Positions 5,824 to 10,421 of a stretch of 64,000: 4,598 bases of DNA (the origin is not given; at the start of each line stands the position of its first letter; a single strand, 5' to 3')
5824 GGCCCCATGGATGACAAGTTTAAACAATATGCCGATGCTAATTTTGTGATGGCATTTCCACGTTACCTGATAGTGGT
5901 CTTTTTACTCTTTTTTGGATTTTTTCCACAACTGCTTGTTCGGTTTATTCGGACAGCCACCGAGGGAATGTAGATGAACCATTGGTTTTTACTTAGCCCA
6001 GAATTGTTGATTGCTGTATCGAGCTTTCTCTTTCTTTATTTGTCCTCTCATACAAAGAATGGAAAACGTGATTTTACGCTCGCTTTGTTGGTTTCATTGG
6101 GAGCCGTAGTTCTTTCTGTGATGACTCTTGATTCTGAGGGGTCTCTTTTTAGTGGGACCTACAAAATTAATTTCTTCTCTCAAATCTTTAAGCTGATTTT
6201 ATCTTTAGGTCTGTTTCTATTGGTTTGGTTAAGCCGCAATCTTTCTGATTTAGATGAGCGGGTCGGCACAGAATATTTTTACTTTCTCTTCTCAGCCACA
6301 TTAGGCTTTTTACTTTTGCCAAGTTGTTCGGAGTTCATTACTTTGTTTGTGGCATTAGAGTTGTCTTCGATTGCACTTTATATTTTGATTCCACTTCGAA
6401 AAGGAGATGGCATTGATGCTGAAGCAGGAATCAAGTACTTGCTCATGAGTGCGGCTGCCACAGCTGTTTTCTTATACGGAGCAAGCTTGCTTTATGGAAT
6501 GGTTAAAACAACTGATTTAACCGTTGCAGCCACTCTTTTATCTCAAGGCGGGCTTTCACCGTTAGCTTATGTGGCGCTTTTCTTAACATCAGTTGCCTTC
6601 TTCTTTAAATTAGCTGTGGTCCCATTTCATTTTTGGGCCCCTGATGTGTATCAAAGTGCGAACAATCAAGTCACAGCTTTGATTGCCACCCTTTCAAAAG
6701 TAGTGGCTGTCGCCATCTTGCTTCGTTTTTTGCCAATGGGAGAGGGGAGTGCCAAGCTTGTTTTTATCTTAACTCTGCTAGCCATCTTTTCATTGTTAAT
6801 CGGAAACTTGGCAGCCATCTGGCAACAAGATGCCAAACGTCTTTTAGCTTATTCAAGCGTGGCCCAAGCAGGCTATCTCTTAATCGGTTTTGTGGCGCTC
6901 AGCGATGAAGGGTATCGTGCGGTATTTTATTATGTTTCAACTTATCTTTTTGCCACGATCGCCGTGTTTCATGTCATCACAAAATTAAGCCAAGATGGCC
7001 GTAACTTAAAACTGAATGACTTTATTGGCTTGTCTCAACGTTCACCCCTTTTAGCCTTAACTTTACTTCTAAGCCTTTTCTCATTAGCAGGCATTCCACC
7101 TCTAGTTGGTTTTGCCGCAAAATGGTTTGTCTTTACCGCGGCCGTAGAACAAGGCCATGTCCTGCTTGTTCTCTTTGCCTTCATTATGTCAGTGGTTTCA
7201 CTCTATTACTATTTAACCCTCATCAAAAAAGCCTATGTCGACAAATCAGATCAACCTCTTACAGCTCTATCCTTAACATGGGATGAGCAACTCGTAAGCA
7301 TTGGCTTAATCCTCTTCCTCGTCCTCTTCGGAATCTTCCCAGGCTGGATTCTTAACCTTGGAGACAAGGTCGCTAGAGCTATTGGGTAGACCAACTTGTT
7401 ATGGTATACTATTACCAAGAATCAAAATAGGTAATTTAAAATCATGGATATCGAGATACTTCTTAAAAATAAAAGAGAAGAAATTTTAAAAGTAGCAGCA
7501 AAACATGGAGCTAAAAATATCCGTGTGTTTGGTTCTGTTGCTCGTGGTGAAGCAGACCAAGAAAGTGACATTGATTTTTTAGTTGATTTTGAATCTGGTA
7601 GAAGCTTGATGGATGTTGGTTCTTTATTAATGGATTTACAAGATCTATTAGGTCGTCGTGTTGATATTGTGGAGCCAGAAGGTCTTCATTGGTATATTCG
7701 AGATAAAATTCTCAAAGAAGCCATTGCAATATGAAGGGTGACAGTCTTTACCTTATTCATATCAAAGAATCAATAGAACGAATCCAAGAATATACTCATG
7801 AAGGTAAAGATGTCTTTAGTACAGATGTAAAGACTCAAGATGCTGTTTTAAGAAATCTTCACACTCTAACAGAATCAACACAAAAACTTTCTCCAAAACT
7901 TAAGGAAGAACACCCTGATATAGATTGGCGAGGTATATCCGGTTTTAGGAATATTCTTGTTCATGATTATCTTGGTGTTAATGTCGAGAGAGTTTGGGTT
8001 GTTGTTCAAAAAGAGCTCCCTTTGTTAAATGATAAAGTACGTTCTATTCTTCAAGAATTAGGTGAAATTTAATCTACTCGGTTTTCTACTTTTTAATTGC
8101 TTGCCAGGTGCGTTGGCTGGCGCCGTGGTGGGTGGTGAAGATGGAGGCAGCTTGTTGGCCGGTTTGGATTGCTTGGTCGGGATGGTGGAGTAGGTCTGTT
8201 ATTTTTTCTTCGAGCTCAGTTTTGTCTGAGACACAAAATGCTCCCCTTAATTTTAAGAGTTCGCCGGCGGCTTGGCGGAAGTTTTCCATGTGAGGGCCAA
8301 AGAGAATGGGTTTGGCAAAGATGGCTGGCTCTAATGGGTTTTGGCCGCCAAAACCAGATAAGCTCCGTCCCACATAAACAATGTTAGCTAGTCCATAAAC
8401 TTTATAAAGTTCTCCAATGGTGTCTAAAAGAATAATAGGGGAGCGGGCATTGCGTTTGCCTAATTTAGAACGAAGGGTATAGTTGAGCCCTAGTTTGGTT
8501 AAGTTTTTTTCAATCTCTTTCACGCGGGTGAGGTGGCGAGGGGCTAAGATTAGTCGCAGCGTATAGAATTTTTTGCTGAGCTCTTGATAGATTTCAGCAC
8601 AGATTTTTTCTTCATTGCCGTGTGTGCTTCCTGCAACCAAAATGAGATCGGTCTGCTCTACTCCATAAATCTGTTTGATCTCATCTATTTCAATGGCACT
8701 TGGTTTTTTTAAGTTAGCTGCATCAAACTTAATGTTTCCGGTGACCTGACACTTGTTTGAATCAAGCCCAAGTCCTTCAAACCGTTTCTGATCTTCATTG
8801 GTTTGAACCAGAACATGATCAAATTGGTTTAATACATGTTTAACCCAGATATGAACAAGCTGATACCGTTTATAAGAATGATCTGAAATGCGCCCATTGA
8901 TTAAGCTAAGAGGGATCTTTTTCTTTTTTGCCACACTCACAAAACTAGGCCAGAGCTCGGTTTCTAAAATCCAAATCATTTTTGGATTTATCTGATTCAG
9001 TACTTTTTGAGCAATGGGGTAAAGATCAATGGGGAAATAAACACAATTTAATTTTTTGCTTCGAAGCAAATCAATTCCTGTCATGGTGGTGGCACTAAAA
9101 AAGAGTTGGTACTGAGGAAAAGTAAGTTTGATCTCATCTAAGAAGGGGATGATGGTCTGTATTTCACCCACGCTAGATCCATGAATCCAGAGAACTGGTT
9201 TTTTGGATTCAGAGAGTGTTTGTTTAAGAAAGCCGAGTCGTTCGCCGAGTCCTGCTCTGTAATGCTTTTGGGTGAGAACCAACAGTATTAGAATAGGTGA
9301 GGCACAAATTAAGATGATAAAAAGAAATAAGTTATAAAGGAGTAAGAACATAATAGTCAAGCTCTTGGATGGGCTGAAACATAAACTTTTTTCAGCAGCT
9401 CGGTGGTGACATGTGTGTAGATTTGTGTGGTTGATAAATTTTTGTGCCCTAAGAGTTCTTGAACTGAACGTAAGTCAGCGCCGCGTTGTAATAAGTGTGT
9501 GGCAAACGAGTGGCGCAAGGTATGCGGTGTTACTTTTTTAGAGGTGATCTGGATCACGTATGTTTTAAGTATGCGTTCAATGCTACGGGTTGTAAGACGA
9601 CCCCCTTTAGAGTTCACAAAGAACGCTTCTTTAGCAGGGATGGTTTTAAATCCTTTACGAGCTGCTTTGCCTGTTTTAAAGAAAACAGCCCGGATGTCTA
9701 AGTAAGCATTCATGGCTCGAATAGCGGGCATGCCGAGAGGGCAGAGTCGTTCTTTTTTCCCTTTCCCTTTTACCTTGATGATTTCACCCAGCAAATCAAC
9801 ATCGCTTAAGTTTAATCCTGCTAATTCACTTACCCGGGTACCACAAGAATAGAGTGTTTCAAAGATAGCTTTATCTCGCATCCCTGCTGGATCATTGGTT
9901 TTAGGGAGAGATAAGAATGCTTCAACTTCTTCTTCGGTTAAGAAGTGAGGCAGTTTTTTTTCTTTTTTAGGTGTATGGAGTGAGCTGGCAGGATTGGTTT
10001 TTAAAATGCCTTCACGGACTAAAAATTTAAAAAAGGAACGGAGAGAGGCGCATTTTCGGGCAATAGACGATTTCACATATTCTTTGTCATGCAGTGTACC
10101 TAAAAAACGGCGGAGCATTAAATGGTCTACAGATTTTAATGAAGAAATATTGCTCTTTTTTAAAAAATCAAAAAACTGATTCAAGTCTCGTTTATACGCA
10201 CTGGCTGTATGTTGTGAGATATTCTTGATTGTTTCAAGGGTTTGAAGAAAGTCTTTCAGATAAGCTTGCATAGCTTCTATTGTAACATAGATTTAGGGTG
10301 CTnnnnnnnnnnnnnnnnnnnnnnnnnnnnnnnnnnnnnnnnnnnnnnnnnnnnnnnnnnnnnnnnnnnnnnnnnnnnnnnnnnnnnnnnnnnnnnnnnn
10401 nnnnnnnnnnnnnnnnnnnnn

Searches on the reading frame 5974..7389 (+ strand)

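Call 67: search_protein_families(library=pfam, proteins=[window:5974-7389:+], max_evalue=0.00001)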
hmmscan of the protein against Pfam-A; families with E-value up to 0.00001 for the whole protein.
window:5974-7389:+ (471 aa): 1 family
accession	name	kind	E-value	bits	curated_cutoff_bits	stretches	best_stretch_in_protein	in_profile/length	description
PF00361.26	Proton_antipo_M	-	6.7e-60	203.2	21.5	1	120-408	3-293/294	NADH:quinone oxidoreductase/Mrp antiporter, TM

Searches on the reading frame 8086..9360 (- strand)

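Call 67: search_protein_families(library=pfam, proteins=[window:8086-9360:-], max_evalue=0.00001)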
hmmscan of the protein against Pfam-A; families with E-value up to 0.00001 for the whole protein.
window:8086-9360:- (424 aa): 1 family
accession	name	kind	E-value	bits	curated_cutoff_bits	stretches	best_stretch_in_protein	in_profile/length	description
PF04413.22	Glycos_transf_N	-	6.1e-53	179.5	23.9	1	38-214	3-179/179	3-Deoxy-D-manno-octulosonic-acid transferase (kdotransferase)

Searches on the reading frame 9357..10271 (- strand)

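Call 67: search_protein_families(library=pfam, proteins=[window:9357-10271:-], max_evalue=0.00001)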
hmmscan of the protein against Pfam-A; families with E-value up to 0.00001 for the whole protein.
window:9357-10271:- (304 aa): 3 families
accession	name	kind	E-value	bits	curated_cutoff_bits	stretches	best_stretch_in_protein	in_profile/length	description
PF00589.27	Phage_integrase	-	6.3e-47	160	27.1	1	110-290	2-170/172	Phage integrase family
PF02899.23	Phage_int_SAM_1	-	2.9e-23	82.4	22.3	1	5-88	1-83/83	Phage integrase, N-terminal SAM-like domain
PF13102.12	Phage_int_SAM_5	-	1.5e-07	32.1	22.3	1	4-95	5-93/98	Phage integrase SAM-like domain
